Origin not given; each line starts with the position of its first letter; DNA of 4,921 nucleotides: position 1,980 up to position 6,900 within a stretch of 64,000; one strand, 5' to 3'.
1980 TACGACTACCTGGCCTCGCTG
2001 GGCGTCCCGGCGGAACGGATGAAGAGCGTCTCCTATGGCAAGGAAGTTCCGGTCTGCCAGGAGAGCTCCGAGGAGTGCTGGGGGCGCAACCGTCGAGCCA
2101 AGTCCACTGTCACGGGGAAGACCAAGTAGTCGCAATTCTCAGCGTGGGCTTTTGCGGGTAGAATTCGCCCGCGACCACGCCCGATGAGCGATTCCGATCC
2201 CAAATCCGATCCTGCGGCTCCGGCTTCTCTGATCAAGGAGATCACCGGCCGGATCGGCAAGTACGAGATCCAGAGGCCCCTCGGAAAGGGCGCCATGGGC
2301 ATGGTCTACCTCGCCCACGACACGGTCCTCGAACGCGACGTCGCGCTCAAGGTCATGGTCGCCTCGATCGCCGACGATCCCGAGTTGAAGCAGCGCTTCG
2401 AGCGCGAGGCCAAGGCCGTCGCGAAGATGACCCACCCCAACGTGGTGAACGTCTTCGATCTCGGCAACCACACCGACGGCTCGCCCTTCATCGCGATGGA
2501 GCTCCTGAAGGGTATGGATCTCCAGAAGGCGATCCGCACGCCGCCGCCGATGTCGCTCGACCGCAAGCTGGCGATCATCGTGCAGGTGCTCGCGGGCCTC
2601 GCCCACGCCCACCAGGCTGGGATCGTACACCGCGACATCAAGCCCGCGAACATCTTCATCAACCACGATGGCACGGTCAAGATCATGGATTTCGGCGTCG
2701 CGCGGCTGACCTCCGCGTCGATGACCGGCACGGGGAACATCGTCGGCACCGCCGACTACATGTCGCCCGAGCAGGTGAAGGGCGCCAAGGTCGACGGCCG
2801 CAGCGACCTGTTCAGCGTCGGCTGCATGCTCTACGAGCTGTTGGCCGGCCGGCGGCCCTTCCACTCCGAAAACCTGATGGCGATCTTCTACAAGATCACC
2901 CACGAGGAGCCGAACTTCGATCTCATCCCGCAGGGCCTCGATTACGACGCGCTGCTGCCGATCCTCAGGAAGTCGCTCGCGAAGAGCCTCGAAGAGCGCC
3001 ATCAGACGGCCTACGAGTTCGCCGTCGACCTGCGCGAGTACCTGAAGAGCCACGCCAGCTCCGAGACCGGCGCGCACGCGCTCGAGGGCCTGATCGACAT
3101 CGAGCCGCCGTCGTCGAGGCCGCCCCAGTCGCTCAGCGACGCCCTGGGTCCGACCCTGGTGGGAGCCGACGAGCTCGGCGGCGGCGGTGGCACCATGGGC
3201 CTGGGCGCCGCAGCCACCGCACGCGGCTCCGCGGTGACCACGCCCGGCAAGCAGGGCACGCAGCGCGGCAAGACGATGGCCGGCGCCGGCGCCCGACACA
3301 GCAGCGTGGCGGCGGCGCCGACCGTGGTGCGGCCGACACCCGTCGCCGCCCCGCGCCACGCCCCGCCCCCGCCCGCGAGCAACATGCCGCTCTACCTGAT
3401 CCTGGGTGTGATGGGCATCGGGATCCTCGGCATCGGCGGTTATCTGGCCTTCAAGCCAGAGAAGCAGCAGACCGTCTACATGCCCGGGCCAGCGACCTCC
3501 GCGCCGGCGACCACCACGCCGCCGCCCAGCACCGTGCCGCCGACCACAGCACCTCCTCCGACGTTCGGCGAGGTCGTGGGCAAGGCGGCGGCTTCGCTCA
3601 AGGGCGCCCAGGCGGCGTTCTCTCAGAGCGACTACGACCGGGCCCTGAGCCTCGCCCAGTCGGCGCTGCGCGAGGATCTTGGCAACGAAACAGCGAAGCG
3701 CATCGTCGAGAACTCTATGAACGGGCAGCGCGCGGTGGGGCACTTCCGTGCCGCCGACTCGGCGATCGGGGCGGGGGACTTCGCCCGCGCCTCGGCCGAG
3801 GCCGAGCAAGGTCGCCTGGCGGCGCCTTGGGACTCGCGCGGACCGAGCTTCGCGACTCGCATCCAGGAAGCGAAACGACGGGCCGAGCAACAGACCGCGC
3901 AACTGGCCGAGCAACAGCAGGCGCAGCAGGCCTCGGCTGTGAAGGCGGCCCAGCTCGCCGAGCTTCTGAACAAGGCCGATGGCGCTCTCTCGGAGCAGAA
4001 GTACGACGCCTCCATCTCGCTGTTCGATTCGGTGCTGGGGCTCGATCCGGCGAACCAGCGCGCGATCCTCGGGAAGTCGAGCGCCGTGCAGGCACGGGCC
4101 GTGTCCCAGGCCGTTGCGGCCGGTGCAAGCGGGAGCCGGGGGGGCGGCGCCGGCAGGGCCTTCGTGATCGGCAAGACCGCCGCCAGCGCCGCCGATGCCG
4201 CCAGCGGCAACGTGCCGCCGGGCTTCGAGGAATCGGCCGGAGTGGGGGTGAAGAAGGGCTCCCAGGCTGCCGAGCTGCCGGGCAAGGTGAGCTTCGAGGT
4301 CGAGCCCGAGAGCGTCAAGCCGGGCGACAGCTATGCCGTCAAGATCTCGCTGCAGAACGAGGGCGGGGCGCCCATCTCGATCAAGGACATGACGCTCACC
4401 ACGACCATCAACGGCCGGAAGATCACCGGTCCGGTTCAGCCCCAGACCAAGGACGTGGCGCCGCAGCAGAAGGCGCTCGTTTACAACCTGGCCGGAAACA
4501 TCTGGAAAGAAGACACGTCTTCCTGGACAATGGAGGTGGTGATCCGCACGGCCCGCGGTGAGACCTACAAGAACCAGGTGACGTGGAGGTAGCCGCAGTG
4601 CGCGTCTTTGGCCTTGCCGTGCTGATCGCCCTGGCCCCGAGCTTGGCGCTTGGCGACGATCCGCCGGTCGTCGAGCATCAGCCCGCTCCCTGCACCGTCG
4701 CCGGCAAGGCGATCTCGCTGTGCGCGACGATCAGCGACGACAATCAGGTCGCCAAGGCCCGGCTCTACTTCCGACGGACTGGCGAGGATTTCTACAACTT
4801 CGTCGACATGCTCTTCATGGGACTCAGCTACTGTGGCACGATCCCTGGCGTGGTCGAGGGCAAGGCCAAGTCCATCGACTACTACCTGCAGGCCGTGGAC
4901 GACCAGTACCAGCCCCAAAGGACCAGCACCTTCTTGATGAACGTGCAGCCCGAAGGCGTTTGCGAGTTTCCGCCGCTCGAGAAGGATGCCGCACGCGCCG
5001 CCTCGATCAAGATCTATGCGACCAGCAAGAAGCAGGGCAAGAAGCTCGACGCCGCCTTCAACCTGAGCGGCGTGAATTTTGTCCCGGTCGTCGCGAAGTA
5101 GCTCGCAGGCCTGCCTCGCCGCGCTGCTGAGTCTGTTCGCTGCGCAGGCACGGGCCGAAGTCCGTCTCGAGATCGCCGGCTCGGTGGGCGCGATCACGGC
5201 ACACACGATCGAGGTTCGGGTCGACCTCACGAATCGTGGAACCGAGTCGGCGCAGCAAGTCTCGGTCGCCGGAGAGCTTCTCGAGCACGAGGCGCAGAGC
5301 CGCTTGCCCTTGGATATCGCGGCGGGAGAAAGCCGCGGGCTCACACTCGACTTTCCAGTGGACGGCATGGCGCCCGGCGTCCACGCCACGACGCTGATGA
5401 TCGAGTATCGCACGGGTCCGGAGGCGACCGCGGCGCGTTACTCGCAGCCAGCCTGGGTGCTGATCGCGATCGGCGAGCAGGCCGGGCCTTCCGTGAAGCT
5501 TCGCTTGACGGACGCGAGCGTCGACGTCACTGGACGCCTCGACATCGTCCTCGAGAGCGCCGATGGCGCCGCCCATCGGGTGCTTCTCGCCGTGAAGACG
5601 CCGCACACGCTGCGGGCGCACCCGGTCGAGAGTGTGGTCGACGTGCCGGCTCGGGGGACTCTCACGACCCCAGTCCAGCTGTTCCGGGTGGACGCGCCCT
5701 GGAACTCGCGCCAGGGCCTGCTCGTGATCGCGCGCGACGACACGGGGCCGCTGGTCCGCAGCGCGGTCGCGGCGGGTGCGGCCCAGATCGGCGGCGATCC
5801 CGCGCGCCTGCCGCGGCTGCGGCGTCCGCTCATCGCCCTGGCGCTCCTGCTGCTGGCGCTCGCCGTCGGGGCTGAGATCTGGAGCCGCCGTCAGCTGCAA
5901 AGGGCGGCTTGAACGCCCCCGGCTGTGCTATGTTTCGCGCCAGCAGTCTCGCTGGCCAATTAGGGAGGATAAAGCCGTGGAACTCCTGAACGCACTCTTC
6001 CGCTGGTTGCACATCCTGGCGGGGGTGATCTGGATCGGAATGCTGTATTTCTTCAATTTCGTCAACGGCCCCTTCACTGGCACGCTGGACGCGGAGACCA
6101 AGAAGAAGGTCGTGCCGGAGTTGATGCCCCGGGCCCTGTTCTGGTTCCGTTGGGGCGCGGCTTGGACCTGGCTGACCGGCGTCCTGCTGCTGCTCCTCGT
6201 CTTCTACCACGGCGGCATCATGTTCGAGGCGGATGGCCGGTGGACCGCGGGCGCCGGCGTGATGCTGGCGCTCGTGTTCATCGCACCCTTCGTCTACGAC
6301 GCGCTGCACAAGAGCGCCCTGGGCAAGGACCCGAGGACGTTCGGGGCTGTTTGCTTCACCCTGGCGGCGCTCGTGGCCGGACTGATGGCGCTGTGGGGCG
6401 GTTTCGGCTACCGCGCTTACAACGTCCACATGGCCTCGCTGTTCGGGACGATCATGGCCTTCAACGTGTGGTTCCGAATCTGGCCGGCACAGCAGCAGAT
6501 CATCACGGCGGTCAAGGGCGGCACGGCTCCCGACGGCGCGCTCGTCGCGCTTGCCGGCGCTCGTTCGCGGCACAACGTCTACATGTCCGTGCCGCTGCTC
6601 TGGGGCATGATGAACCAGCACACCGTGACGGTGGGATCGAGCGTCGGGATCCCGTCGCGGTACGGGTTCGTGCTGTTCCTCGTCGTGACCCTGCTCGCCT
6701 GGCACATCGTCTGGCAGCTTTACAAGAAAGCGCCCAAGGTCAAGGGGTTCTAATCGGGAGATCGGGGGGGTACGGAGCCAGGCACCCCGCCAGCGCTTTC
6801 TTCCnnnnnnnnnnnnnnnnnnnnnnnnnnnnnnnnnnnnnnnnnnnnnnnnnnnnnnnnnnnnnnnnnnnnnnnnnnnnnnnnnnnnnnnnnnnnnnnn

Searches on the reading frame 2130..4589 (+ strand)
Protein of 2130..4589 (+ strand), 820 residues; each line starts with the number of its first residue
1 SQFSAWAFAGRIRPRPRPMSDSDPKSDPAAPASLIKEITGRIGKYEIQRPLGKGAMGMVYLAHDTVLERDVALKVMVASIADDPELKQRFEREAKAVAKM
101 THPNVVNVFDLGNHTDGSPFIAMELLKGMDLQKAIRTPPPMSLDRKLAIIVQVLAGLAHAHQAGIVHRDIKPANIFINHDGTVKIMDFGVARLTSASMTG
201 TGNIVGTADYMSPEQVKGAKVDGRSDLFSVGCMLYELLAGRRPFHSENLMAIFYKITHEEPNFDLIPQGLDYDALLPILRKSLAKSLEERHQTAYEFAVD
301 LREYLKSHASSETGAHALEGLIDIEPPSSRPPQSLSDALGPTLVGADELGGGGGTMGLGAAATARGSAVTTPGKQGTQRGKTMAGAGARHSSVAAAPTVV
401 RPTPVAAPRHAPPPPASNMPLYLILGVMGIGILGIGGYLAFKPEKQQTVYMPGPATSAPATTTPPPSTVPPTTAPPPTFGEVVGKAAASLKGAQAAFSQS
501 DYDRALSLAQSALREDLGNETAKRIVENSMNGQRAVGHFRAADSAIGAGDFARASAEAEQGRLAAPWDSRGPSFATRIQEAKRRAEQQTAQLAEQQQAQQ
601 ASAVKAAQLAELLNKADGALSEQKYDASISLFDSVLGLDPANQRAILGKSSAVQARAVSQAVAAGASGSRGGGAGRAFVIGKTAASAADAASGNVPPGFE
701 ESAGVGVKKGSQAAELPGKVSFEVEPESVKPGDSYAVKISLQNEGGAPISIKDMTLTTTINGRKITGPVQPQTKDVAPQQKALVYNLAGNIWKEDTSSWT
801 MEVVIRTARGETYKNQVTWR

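Call 75: search_protein_families(library=pfam, proteins=[window:2130-4589:+], max_evalue=0.00001)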
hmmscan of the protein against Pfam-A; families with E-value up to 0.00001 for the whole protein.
window:2130-4589:+ (820 aa): 2 families
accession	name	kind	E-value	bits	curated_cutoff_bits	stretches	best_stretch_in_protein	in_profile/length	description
PF00069.31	Pkinase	-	1.6e-50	172.4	31.7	1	45-259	1-212/263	Protein kinase domain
PF07714.23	PK_Tyr_Ser-Thr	-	4.3e-33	115.2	23.1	1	46-258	2-219/258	Protein tyrosine and serine/threonine kinase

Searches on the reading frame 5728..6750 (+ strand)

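Call 75: search_protein_families(library=pfam, proteins=[window:5728-6750:+], max_evalue=0.00001)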
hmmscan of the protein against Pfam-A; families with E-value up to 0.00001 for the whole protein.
window:5728-6750:+ (341 aa): 1 family
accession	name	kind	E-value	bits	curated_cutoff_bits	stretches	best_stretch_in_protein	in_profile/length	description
PF06181.16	Urate_ox_N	-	3e-38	132.4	26.9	1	122-303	60-244/295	Urate oxidase N-terminal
